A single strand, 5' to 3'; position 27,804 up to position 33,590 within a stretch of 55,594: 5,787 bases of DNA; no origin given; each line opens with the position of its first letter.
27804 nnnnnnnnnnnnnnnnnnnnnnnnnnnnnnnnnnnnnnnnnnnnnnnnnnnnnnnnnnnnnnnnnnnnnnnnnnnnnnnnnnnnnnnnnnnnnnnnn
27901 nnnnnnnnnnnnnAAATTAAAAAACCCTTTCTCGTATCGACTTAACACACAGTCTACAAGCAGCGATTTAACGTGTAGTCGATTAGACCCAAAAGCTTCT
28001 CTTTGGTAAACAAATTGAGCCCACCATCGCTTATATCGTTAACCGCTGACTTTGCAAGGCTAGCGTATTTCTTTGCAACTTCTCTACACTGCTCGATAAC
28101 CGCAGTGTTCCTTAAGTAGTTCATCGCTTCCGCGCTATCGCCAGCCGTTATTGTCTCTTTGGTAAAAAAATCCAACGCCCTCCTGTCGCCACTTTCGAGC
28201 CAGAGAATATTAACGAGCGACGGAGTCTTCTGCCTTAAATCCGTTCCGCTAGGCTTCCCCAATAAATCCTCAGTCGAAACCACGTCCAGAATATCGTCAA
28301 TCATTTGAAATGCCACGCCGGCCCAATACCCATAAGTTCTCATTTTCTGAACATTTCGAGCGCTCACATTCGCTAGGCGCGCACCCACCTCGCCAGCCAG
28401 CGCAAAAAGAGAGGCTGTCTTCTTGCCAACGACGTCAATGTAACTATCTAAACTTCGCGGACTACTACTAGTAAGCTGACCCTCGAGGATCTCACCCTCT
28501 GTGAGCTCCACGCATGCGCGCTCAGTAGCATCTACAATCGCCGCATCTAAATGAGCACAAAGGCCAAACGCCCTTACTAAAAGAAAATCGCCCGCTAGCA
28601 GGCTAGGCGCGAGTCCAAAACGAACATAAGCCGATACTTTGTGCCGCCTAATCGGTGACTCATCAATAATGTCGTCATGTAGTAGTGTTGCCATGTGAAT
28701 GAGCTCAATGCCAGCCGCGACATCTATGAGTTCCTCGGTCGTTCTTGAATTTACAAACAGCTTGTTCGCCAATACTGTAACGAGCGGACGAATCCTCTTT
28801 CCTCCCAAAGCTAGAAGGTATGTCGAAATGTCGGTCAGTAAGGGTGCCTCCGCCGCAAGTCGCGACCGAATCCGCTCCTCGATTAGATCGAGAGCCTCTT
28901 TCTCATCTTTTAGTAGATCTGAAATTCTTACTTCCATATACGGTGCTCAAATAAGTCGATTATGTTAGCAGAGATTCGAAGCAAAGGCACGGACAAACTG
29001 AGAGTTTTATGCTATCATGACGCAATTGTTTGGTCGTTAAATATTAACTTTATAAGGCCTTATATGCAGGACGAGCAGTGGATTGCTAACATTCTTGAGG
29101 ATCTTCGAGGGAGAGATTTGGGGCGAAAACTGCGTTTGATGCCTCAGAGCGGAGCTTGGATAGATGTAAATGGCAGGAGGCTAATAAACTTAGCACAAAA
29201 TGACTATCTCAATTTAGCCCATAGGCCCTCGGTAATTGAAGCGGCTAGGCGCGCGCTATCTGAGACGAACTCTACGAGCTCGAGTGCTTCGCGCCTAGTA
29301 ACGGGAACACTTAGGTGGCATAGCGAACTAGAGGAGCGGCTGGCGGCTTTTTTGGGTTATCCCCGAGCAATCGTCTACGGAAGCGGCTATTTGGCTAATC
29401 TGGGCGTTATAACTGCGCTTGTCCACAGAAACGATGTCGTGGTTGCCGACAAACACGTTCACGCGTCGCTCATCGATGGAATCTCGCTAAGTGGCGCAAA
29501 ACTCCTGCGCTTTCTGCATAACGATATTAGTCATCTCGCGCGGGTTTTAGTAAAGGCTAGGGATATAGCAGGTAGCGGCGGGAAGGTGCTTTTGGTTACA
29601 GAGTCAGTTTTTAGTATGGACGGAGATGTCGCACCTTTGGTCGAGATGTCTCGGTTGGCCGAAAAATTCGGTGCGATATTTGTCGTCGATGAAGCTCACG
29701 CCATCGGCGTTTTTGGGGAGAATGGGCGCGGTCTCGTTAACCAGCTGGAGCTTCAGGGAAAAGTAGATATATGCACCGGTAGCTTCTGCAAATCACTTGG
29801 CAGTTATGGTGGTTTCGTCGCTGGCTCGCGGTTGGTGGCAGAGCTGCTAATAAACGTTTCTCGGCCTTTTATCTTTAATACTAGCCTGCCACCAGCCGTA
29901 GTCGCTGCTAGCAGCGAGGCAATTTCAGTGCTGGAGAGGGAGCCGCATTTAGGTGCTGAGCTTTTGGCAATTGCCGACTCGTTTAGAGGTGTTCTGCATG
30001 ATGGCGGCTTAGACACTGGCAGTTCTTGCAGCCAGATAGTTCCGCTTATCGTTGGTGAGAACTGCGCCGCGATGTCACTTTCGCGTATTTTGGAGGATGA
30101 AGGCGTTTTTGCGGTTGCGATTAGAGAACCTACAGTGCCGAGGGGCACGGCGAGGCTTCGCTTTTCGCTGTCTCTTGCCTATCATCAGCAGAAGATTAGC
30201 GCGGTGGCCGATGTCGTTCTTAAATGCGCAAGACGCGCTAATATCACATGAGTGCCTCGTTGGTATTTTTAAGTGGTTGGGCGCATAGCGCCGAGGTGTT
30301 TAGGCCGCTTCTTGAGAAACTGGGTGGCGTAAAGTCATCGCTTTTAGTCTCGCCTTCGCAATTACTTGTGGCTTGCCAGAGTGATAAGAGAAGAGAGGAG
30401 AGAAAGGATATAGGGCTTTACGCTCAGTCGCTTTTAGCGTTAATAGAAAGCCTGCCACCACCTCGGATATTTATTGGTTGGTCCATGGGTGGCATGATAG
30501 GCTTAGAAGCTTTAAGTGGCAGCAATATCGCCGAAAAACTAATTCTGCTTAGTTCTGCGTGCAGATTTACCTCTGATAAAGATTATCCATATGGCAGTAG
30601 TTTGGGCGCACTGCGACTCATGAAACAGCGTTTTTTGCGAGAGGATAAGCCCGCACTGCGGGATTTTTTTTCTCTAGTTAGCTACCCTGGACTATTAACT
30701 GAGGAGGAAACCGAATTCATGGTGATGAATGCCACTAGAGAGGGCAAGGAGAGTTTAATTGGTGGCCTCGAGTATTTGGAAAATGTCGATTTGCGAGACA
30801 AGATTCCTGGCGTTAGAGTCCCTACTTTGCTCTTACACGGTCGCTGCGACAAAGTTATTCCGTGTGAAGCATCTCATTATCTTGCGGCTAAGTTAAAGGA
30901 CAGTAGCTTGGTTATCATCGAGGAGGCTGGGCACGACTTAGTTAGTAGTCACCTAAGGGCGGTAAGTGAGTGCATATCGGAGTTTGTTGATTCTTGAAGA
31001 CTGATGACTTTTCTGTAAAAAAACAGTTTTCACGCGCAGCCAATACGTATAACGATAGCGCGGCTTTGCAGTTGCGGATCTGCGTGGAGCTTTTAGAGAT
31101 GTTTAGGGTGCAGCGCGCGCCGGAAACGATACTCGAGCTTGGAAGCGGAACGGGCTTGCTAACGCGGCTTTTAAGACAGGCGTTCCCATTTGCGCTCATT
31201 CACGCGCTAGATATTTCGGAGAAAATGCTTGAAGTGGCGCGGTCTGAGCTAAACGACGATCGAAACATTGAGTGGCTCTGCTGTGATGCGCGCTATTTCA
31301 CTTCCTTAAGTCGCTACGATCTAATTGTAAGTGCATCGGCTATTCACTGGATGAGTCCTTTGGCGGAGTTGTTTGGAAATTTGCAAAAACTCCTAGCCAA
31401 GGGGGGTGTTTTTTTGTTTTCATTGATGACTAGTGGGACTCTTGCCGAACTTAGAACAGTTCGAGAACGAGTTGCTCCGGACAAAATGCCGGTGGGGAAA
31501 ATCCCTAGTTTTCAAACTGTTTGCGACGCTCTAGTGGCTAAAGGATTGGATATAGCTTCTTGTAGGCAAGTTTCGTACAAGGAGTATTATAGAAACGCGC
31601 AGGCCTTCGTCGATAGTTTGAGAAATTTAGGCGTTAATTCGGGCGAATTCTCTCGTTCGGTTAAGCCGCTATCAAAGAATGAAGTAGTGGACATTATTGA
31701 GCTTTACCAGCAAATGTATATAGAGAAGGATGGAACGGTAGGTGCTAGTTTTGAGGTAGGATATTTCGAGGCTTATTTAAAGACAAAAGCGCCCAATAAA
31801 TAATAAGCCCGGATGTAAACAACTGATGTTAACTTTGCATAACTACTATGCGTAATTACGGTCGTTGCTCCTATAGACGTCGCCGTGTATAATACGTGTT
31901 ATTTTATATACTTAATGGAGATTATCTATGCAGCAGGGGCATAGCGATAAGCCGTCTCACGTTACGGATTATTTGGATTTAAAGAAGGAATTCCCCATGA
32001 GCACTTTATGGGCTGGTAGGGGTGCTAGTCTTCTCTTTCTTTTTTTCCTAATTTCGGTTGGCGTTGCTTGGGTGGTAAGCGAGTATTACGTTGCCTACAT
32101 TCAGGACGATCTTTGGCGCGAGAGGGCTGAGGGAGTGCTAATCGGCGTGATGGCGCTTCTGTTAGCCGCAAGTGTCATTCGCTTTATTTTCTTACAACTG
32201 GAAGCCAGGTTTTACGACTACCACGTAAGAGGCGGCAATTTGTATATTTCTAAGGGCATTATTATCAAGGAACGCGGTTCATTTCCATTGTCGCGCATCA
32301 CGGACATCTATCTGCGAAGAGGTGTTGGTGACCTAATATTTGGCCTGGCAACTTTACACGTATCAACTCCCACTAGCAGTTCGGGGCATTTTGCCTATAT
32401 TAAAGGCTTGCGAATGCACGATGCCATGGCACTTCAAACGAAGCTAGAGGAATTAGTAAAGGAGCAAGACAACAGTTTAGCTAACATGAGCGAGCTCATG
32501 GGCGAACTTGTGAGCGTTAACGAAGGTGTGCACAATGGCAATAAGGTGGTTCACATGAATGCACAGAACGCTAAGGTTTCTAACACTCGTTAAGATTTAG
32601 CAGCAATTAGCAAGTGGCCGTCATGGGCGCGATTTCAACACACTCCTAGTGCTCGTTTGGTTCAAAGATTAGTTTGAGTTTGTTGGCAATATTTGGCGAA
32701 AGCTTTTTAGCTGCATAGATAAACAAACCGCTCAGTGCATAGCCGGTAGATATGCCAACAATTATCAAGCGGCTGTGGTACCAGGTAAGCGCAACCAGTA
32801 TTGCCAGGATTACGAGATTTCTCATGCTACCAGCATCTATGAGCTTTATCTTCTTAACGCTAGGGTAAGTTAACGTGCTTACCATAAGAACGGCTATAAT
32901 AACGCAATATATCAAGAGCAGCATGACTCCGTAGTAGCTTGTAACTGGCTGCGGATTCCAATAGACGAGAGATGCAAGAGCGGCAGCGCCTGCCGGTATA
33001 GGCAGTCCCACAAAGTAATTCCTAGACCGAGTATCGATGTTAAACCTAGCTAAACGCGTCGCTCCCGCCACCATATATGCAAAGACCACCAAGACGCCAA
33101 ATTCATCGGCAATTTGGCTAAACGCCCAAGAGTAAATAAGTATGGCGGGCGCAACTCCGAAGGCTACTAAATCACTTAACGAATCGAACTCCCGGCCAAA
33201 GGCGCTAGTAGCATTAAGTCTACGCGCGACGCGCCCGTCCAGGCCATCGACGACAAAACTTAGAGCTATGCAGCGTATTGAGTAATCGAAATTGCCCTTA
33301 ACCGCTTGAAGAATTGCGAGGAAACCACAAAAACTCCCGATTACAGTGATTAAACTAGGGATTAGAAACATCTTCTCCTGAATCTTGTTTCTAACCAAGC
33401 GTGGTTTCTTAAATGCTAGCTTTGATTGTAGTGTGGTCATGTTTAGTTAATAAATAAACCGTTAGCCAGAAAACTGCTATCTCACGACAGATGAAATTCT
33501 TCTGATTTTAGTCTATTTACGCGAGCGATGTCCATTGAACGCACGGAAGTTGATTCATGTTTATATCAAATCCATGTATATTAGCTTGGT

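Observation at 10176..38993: Family of ~125-bp dispersed repeats with three stem-loops (copies at 10176-10300, 17367-17490, 36496-36621(-) and a deleted copy at 38938-38993(-))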

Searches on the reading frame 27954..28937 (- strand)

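Call 50: search_protein_families(library=pfam, proteins=[window:27954-28937:-])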
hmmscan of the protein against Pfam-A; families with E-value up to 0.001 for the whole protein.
window:27954-28937:- (327 aa): 1 family
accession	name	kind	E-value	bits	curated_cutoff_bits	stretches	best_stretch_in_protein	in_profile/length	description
PF00348.22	polyprenyl_synt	-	2.3e-59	201.1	27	1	32-269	2-245/251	Polyprenyl synthetase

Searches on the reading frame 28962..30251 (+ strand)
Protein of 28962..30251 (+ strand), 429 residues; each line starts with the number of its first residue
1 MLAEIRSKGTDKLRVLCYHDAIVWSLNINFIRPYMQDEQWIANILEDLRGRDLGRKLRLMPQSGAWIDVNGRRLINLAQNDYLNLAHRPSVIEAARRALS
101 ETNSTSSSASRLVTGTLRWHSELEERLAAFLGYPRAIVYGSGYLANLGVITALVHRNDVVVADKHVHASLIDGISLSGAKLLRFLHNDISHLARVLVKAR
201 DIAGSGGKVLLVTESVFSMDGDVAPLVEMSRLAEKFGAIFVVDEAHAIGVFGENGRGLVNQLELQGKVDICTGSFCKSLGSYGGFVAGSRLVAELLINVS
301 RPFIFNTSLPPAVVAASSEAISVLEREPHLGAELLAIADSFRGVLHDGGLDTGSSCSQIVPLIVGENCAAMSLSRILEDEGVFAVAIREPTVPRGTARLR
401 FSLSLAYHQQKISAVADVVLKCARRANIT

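Call 50: search_protein_families(library=pfam, proteins=[window:28962-30251:+])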
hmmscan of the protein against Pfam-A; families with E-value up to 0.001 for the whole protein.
window:28962-30251:+ (429 aa): 1 family
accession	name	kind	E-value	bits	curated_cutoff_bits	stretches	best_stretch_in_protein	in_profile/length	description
PF00155.27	Aminotran_1_2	-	5e-53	181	19.7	1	74-403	3-346/361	Aminotransferase class I and II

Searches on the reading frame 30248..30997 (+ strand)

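Call 50: search_protein_families(library=pfam, proteins=[window:30248-30997:+])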
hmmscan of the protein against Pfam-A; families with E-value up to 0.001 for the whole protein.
window:30248-30997:+ (249 aa): 6 families
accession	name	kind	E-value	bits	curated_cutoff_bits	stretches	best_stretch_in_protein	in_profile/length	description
PF12697.13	Abhydrolase_6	-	5.2e-14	53.9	26.3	1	5-234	1-209/217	Alpha/beta hydrolase family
PF00561.26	Abhydrolase_1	-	7.8e-11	42.5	25.8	1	5-232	3-241/245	alpha/beta hydrolase fold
PF12146.15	Hydrolase_4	-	1e-10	41.8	27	1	71-232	76-235/239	Serine aminopeptidase, S33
PF08386.16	Abhydrolase_4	-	4.5e-06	27.1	21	1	190-247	34-91/103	TAP-like protein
PF02230.22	Abhydrolase_2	-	9.1e-06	26.1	23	0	189-244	155-214/217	Phospholipase/Carboxylesterase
PF03959.19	FSH1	-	0.00019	21.6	21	1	170-229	149-199/211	Serine hydrolase (FSH1)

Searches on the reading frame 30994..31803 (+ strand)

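Call 51: search_protein_families(library=pfam, proteins=[window:30994-31803:+])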
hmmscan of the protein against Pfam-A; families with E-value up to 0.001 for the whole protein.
window:30994-31803:+ (269 aa): 13 families
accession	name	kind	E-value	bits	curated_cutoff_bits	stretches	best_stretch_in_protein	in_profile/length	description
PF08242.18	Methyltransf_12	-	7.6e-17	62.3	30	1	47-140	1-98/98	Methyltransferase domain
PF13649.12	Methyltransf_25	-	8.3e-17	62.1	27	1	46-138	1-97/97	Methyltransferase domain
PF08241.18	Methyltransf_11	-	1.5e-15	58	21.2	1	47-142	1-95/95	Methyltransferase domain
PF13489.12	Methyltransf_23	-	2.7e-13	50.4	27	1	26-148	6-122/164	Methyltransferase domain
PF13847.12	Methyltransf_31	-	7e-12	45.7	27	1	44-149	5-114/145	Methyltransferase domain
PF05401.17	NodS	-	9.1e-08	32.6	24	1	22-142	23-144/201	Nodulation protein S (NodS)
PF00398.26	RrnaAD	-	1.2e-05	25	24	1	44-106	32-92/263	Ribosomal RNA adenine dimethylase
PF05175.20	MTS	-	2.7e-05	24.3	23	1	33-122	23-113/170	Methyltransferase small domain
PF01209.24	Ubie_methyltran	-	3.2e-05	23.9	20.1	1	7-102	8-110/233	ubiE/COQ5 methyltransferase family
PF10294.15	Methyltransf_16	-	3.8e-05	23.9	21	1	39-144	43-157/174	Lysine methyltransferase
PF10017.15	Methyltransf_33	-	0.00035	20.2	23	1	42-108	61-131/304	Histidine-specific methyltransferase, SAM-dependent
PF06325.19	PrmA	-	0.00048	20.1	22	1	29-143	150-259/296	Ribosomal protein L11 methyltransferase (PrmA)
PF02527.21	GidB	-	0.00087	19.1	27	0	30-176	38-179/184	rRNA small subunit methyltransferase G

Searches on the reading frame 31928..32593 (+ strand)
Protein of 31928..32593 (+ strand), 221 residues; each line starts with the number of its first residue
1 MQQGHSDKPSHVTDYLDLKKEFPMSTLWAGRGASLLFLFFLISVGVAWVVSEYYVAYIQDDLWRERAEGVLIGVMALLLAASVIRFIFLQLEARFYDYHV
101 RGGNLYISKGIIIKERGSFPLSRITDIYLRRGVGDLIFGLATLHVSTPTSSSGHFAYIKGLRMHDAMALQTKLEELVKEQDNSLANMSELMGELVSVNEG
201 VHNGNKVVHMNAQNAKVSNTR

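Call 51: search_protein_families(library=pfam, proteins=[window:31928-32593:+])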
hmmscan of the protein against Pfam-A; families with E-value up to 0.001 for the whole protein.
window:31928-32593:+ (221 aa): 1 family
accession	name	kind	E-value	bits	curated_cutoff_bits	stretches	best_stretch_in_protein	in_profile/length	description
PF03703.20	bPH_2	-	2.1e-09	38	22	1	94-171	2-76/78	Bacterial PH domain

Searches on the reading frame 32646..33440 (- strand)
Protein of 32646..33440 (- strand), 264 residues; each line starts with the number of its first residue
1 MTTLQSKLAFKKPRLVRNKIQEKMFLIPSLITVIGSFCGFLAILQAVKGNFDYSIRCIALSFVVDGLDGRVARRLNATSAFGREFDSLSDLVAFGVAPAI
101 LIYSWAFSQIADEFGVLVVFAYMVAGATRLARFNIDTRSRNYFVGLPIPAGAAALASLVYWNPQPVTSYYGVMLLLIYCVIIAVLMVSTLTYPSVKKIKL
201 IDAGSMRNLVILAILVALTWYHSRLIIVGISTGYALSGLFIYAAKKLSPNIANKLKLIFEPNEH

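Call 51: search_protein_families(library=pfam, proteins=[window:32646-33440:-])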
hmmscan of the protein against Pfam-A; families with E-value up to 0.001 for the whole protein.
window:32646-33440:- (264 aa): 1 family
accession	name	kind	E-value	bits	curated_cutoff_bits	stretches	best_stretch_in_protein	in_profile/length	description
PF01066.26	CDP-OH_P_transf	-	5.3e-19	69.5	22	1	26-176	2-144/152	CDP-alcohol phosphatidyltransferase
